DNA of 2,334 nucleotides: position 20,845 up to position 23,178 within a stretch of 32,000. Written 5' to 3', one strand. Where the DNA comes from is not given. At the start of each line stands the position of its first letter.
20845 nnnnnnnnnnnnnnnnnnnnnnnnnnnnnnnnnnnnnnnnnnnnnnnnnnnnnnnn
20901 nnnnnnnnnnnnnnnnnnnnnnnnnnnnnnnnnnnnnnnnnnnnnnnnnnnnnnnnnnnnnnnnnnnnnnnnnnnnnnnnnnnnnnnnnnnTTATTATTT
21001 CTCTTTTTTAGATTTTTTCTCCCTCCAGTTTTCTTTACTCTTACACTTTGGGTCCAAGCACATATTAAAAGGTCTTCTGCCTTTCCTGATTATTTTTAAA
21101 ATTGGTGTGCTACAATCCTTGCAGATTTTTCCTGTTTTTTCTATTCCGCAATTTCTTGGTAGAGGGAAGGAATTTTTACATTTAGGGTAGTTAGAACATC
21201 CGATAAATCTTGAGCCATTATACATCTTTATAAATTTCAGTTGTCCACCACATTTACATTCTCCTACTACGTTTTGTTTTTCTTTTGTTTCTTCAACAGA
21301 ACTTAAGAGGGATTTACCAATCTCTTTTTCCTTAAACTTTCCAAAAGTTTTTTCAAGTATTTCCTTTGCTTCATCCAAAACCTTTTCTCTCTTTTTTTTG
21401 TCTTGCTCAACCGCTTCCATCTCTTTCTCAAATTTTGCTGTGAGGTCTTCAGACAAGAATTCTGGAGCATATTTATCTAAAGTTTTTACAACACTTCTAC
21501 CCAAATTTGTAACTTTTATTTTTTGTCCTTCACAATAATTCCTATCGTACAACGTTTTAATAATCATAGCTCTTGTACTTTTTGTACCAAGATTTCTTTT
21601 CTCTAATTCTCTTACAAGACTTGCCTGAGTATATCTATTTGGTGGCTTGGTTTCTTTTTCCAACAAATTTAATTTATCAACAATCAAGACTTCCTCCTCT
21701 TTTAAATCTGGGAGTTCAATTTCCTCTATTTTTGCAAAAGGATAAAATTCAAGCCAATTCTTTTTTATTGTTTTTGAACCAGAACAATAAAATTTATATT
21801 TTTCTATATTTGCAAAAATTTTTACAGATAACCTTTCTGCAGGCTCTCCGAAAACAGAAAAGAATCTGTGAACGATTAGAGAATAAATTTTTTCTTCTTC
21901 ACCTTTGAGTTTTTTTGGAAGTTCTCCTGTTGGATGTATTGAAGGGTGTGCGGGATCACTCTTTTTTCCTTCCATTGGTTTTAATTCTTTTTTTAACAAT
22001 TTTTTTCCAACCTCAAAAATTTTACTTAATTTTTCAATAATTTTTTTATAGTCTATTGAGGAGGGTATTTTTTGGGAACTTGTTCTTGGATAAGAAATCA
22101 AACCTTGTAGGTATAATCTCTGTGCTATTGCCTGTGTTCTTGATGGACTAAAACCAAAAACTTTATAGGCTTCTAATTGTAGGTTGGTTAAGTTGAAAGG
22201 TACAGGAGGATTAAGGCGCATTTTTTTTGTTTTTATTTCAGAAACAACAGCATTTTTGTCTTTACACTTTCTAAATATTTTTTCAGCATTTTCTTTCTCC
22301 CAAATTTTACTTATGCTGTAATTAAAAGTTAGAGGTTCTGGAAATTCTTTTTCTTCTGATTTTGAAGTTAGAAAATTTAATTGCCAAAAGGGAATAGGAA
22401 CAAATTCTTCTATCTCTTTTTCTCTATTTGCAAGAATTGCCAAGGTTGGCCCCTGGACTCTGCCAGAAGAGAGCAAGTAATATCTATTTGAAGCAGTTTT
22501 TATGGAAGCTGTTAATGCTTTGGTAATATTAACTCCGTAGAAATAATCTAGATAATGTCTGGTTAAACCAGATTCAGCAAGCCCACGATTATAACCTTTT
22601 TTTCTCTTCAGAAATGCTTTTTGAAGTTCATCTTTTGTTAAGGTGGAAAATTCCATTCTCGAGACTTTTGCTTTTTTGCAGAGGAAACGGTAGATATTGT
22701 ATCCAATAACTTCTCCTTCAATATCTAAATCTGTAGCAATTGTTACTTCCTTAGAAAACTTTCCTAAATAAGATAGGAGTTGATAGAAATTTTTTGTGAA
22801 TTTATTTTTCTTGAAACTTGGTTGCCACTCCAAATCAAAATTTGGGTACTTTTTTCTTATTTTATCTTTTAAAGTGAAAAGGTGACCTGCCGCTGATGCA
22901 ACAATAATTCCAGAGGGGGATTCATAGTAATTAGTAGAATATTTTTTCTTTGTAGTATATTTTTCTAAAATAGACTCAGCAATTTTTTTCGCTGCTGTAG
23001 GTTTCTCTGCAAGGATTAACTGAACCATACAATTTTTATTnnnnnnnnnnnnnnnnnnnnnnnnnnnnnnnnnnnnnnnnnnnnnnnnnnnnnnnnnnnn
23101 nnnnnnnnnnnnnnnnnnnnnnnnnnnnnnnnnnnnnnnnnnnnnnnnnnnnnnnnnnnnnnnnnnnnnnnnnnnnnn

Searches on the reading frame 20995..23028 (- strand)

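Call 46: search_protein_families(library=pfam, proteins=[window:20995-23028:-], max_evalue=0.01)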
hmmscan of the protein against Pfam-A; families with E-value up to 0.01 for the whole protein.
window:20995-23028:- (677 aa): 3 families
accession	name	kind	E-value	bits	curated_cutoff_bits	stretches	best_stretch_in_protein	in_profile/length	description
PF01131.25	Topoisom_bac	-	2.1e-116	389.8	35.1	1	147-551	3-410/411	DNA topoisomerase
PF01751.28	Toprim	-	6.1e-10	39.6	23.1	1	3-129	1-95/96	Toprim domain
PF01396.24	Zn_ribbon_Top1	-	2e-06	27.9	32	1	592-626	6-39/39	Topoisomerase DNA binding C4 zinc finger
